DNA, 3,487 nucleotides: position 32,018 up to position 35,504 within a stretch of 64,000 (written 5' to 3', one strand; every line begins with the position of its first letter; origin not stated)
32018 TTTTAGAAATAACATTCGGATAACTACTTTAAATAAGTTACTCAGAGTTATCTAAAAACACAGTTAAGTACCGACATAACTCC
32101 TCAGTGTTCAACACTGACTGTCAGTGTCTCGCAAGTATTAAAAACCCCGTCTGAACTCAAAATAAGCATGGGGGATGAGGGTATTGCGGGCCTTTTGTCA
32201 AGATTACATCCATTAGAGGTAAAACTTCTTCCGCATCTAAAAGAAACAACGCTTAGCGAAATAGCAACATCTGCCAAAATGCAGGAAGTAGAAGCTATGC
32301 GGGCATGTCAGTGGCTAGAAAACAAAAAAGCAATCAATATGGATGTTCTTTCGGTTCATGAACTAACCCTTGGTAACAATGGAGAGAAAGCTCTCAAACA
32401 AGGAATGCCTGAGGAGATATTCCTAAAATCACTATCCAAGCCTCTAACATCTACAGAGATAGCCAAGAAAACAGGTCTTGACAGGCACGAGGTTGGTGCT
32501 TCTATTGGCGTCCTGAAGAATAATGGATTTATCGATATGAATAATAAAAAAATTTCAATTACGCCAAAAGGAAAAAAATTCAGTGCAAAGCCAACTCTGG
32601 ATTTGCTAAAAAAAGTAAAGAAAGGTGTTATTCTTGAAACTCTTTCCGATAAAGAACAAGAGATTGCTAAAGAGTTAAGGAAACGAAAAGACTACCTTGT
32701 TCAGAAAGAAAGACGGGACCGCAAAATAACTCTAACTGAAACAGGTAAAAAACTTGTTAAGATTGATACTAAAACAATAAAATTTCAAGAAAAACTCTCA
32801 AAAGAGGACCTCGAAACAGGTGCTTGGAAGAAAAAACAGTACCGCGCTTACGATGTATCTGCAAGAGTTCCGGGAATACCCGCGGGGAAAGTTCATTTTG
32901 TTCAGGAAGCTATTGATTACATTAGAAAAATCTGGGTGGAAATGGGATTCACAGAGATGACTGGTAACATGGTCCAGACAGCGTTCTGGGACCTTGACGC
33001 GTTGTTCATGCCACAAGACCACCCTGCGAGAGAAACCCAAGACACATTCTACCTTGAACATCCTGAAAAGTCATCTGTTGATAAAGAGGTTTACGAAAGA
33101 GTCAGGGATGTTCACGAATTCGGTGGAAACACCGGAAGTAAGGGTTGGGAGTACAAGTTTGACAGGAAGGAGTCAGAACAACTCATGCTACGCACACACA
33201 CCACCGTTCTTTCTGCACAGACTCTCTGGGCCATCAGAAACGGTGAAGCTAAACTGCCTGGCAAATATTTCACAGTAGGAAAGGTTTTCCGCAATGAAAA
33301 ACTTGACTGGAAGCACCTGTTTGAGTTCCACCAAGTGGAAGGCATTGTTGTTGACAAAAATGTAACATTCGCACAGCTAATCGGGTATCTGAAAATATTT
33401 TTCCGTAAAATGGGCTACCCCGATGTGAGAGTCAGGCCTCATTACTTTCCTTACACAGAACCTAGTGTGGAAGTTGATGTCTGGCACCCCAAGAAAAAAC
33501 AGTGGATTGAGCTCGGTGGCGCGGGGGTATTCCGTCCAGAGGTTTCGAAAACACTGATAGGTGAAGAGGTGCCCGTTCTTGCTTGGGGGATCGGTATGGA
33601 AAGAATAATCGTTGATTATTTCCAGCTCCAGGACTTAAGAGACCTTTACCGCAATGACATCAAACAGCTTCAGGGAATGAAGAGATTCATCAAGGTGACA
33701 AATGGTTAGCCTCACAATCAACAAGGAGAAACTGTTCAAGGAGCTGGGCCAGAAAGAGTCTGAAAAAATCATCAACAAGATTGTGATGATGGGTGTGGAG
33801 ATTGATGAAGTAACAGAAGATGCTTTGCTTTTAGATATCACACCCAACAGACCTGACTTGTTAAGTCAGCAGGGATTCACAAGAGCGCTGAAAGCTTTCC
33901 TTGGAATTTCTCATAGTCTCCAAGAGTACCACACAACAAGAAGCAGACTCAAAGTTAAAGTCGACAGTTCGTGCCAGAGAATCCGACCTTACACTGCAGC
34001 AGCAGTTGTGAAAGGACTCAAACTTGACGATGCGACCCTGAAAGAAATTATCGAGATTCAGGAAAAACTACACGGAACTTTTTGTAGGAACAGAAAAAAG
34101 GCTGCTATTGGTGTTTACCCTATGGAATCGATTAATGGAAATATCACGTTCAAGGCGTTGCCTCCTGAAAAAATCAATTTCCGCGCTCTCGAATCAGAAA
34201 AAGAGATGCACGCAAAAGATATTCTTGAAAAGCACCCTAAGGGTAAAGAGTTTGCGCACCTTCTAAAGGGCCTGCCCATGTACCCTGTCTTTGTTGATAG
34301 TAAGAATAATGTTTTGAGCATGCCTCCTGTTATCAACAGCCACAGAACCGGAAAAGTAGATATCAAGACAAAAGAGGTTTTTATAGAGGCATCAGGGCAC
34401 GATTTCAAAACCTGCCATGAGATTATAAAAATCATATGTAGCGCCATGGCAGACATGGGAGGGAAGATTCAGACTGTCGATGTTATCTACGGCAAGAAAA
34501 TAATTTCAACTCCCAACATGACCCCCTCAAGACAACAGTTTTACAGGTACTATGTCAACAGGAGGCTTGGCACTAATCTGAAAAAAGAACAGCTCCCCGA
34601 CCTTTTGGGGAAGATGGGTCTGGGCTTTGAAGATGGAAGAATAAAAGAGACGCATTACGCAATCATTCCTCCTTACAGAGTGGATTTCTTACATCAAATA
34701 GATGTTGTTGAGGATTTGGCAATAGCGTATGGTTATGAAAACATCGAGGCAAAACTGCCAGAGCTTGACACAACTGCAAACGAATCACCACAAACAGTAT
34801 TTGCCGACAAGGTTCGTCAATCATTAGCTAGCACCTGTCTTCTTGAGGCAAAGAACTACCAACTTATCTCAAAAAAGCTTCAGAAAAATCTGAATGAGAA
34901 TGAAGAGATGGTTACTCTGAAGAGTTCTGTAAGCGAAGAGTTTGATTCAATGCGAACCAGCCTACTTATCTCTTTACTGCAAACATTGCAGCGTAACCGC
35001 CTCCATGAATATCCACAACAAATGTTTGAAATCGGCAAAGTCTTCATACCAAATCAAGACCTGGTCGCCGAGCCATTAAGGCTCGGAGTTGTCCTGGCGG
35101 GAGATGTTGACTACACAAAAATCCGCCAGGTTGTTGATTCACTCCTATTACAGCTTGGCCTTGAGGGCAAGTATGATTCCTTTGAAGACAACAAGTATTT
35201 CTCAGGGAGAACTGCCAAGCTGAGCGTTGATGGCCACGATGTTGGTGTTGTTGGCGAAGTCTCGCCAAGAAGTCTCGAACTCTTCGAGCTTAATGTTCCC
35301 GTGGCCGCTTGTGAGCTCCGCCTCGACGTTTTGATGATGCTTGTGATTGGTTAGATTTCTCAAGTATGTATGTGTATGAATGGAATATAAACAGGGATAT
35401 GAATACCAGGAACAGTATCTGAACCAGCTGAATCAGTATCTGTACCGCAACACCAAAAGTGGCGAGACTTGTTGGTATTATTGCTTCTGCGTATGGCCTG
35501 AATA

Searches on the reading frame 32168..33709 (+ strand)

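Call 62: search_protein_families(library=pfam, proteins=[window:32168-33709:+], max_evalue=0.0001)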
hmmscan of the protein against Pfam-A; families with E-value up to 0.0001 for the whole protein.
window:32168-33709:+ (513 aa): 3 families
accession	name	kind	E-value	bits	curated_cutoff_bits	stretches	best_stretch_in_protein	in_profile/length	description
PF01409.25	tRNA-synt_2d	-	4.3e-83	279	19.8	1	228-502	2-244/246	tRNA synthetases class II core domain (F)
PF00587.30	tRNA-synt_2b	-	5.1e-06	27.1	29.3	1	329-455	1-137/179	tRNA synthetase class II core domain (G, H, P, S and T)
PF24409.1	wHTH-PRTase_assc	-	8.8e-05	22.9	27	0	85-138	3-54/83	wHTH-PRTase associated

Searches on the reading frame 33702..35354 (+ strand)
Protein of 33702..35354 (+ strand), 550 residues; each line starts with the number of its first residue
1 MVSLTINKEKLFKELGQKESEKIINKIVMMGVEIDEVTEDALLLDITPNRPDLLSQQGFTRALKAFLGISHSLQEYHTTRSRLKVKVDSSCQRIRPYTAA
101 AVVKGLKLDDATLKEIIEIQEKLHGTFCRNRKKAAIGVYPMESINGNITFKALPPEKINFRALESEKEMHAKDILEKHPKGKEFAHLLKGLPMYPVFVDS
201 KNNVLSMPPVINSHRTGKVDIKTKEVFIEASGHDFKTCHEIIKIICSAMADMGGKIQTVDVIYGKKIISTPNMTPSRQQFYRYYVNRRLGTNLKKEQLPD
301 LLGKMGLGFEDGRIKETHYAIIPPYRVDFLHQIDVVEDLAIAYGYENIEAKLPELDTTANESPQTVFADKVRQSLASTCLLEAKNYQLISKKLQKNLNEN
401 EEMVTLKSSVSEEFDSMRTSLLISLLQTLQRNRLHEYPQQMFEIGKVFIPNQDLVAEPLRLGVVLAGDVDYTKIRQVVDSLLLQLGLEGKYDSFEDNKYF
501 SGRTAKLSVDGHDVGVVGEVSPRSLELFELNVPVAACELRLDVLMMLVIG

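Call 62: search_protein_families(library=pfam, proteins=[window:33702-35354:+], max_evalue=0.0001)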
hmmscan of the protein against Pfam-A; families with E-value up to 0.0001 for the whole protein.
window:33702-35354:+ (550 aa): 3 families
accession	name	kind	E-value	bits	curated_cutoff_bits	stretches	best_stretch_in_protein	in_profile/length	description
PF17759.6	tRNA_synthFbeta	-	4.6e-43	147.6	22.4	1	348-541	1-214/214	Phenylalanyl tRNA synthetase beta chain CLM domain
PF03484.21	B5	-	4.3e-18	65.7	28.6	1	284-345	7-67/67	tRNA synthetase B5 domain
PF18262.7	PhetRS_B1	-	9.1e-10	39.1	26.8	1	3-68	3-82/83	Phe-tRNA synthetase beta subunit B1 domain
